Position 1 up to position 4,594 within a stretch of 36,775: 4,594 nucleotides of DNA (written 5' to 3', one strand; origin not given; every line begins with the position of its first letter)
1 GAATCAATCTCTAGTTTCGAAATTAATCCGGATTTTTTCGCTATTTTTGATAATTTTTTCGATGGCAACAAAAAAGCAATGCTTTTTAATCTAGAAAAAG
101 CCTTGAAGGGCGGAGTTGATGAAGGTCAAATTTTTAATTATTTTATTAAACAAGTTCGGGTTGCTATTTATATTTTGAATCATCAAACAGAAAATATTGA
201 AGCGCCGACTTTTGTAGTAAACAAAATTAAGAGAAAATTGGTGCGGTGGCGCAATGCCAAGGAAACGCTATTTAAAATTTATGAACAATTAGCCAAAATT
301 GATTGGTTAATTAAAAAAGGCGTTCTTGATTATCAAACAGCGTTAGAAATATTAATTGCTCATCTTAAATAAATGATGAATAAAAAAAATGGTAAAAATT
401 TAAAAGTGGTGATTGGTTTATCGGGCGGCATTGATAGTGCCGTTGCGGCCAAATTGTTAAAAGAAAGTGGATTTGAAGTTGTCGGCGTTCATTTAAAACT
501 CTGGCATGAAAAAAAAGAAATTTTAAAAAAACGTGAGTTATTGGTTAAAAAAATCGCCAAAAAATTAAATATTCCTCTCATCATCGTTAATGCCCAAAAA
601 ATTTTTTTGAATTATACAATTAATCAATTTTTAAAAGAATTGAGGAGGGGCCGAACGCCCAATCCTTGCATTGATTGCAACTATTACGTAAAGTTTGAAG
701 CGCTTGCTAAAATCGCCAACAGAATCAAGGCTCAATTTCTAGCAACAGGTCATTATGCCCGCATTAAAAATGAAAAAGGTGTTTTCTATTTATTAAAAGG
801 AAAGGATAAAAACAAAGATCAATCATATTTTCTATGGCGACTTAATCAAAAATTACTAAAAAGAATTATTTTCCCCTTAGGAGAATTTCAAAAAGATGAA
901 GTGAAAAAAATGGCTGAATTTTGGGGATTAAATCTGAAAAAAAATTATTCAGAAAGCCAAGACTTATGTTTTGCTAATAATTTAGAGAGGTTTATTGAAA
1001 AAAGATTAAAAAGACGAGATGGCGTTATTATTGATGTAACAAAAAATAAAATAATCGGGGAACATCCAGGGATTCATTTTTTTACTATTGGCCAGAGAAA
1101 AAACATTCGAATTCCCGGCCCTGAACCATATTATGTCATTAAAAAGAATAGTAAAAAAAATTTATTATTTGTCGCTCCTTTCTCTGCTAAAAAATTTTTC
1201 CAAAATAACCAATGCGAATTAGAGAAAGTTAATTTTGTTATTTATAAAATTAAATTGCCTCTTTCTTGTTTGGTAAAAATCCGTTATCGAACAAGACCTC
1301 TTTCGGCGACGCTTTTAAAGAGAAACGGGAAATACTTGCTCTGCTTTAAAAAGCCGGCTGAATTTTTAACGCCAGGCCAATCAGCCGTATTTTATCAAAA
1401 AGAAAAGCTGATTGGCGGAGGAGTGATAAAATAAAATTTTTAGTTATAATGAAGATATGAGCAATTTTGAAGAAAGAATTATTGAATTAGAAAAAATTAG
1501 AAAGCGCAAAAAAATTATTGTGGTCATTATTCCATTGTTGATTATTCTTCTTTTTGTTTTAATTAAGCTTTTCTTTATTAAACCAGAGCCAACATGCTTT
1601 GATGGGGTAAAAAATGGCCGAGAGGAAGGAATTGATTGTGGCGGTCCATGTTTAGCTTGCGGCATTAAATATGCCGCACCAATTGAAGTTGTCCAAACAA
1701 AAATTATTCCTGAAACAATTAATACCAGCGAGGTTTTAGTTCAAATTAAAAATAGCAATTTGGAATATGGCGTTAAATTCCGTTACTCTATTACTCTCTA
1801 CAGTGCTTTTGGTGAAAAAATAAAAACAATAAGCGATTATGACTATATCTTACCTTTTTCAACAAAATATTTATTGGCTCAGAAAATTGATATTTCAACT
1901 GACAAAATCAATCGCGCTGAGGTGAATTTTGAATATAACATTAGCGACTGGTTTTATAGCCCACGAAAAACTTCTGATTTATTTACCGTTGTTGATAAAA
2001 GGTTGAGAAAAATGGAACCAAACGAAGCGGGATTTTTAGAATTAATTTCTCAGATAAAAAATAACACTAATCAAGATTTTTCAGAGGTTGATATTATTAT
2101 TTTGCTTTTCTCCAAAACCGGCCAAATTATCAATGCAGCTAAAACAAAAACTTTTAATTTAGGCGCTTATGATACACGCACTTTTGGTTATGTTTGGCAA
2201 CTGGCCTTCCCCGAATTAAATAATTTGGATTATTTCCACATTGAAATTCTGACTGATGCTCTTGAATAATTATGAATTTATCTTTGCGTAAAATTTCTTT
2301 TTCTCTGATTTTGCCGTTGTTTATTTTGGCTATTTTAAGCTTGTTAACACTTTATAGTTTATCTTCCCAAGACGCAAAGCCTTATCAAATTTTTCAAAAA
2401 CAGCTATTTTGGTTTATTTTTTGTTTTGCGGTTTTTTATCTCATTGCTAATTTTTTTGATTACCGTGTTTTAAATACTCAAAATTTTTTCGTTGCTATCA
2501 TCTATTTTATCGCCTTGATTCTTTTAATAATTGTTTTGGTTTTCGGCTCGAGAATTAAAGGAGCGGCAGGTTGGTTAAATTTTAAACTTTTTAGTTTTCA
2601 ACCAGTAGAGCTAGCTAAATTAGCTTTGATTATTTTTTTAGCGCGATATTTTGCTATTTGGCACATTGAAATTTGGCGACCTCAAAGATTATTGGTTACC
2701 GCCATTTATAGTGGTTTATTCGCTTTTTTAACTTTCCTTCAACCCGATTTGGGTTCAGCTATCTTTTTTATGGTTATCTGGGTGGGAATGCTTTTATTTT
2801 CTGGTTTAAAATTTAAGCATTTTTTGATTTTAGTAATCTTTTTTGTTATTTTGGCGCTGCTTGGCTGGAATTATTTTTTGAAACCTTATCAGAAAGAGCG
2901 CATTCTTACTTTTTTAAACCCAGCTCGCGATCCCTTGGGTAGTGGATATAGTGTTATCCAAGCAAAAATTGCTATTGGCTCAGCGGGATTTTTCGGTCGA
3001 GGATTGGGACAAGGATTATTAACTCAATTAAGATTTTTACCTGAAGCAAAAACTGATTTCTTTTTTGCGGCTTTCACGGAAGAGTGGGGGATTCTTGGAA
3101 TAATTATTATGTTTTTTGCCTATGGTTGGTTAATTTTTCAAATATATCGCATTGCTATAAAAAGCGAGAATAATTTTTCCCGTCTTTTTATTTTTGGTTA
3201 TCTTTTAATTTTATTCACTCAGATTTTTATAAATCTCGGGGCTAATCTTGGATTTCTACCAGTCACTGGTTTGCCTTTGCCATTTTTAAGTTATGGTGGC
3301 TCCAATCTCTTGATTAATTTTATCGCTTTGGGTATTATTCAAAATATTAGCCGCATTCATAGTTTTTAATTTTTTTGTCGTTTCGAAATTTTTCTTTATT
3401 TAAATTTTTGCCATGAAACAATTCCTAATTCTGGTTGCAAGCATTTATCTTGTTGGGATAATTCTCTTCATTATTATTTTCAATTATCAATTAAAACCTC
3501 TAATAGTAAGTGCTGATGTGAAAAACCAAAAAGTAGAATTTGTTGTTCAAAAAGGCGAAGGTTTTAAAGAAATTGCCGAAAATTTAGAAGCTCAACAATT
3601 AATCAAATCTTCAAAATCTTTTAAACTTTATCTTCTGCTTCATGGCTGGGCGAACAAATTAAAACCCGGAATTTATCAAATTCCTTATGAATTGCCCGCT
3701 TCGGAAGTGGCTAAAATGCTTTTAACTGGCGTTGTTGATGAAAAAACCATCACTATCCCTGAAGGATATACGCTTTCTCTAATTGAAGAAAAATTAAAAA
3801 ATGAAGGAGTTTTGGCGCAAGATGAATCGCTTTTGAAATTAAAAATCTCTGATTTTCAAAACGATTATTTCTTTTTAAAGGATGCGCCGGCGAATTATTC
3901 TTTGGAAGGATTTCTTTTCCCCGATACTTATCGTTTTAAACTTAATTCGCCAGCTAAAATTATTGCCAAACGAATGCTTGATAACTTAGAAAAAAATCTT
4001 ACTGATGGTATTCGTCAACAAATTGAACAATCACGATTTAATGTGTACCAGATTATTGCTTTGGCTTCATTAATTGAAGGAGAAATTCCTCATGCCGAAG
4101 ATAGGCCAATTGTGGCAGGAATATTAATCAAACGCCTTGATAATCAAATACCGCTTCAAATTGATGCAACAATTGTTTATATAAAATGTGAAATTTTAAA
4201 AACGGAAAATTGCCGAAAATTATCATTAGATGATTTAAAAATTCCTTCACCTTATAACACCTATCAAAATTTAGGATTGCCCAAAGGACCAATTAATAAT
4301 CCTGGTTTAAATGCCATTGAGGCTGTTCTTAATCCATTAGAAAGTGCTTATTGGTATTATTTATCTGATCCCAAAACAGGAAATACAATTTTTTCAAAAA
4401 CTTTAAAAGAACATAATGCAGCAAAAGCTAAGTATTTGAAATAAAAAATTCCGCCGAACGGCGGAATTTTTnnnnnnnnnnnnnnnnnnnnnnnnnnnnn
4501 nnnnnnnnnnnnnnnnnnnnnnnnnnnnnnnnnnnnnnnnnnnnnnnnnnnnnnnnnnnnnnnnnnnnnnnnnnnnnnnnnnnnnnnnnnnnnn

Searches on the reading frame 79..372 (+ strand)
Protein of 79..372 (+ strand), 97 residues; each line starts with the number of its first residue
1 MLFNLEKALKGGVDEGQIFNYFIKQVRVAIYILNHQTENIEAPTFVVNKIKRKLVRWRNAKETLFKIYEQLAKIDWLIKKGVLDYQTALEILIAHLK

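Call 12: search_protein_families(library=pfam, proteins=[window:79-372:+])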
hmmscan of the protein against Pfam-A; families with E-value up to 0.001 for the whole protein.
window:79-372:+ (97 aa): 1 family
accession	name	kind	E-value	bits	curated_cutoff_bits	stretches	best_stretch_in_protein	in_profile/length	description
PF21694.2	DNA_pol3_delta_C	-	2.4e-05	24.8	27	1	37-95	64-120/121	DNA polymerase III delta subunit, C-terminal domain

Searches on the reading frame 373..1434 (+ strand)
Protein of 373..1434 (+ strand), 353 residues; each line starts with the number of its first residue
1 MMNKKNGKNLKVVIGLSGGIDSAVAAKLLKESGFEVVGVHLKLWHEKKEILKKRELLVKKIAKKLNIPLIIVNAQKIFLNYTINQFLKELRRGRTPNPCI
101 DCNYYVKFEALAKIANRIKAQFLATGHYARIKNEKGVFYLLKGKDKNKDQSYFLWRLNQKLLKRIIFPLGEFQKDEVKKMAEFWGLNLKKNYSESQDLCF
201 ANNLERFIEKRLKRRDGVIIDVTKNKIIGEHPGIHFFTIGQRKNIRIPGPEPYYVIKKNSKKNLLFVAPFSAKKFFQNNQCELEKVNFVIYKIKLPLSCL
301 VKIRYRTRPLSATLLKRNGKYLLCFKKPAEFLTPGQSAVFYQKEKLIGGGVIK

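Call 12: search_protein_families(library=pfam, proteins=[window:373-1434:+])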
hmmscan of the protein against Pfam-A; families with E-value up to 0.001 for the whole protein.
window:373-1434:+ (353 aa): 10 families
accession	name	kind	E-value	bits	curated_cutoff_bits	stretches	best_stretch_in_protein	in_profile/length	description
PF03054.22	tRNA_Me_trans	-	2.1e-62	210.8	20.6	1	11-202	2-201/202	tRNA methyl transferase HUP domain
PF20259.3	tRNA_Me_trans_M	-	8.2e-20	70.6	27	1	206-268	2-65/66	tRNA methyl transferase PRC-barrel domain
PF20258.4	tRNA_Me_trans_C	-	9.6e-14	51.9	20.6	1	280-352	3-77/77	Aminomethyltransferase beta-barrel domain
PF01171.26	ATP_bind_3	-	1.2e-09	38.6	27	1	11-194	1-169/182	PP-loop family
PF02568.20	ThiI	-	6.3e-07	29.6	20.5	1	11-75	5-73/197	Thiamine biosynthesis protein (ThiI)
PF02540.23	NAD_synthase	-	1.1e-05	25.1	21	1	10-80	19-87/242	NAD synthase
PF06508.19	QueC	-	1.4e-05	25.2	22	1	11-75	1-61/210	Queuosine biosynthesis protein QueC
PF00764.25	Arginosuc_synth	-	0.00026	21.5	27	1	11-79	1-66/162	Arginosuccinate synthase N-terminal HUP domain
PF01507.26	PAPS_reduct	-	0.00052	20.5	22.5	1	12-127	2-108/175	Phosphoadenosine phosphosulfate reductase domain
PF02677.20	QueH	-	0.00099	19.7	23.5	0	20-143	9-129/175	Epoxyqueuosine reductase QueH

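Call 41: find_encoding_contigs(protein=window:373-1434:+, flank=10000, max_places=4)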
Protein window:373-1434:+ (353 aa): no gene with exactly this product is on record in the collection.

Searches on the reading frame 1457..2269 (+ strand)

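Call 12: search_protein_families(library=pfam, proteins=[window:1457-2269:+])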
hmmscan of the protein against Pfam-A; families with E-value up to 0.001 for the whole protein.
window:1457-2269:+ (270 aa): 0 families

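Call 60: search_protein_families(library=pfam, max_evalue=1, proteins=[window:1457-2269:+])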
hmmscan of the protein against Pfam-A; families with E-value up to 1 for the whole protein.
window:1457-2269:+ (270 aa): 3 families
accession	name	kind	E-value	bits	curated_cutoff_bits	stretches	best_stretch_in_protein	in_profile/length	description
PF13623.11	SurA_N_2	-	0.029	14.7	28.5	1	11-38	1-28/145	SurA-like N-terminal domain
PF11857.13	DUF3377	-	0.17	12.3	26.5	1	13-39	21-47/72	Domain of unknown function (DUF3377)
PF16988.10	Vps36-NZF-N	-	0.27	11.1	27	1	64-89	35-58/65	Vacuolar protein sorting 36 NZF-N zinc-finger domain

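Call 63: search_protein_families(library=ncbifam, max_evalue=0.01, proteins=[window:1457-2269:+])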
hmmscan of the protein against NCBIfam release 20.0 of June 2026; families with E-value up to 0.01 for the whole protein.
window:1457-2269:+ (270 aa): 0 families

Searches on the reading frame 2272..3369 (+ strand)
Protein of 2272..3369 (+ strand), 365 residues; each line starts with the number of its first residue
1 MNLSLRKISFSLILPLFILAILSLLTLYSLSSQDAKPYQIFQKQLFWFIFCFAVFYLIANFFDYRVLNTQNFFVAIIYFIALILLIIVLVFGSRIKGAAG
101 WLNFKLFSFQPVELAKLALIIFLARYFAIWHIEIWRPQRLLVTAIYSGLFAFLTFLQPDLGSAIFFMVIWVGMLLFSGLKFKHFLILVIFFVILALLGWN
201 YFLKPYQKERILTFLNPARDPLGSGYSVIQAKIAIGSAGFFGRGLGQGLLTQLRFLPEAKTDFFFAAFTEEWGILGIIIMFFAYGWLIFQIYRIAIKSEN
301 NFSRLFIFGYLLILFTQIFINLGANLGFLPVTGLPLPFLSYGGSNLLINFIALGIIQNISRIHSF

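Call 12: search_protein_families(library=pfam, proteins=[window:2272-3369:+])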
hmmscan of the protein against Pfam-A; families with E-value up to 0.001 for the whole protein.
window:2272-3369:+ (365 aa): 1 family
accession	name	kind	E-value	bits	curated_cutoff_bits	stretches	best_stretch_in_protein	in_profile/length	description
PF01098.24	FTSW_RODA_SPOVE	-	1.7e-90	304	26.4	1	15-361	7-352/356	Cell cycle protein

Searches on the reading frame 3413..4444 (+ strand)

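Call 12: search_protein_families(library=pfam, proteins=[window:3413-4444:+])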
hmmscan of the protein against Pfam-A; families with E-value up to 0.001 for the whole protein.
window:3413-4444:+ (343 aa): 1 family
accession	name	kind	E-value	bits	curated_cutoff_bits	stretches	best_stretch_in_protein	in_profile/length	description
PF02618.21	YceG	-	8.3e-77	258.8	32.4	1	43-340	1-275/275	YceG-like family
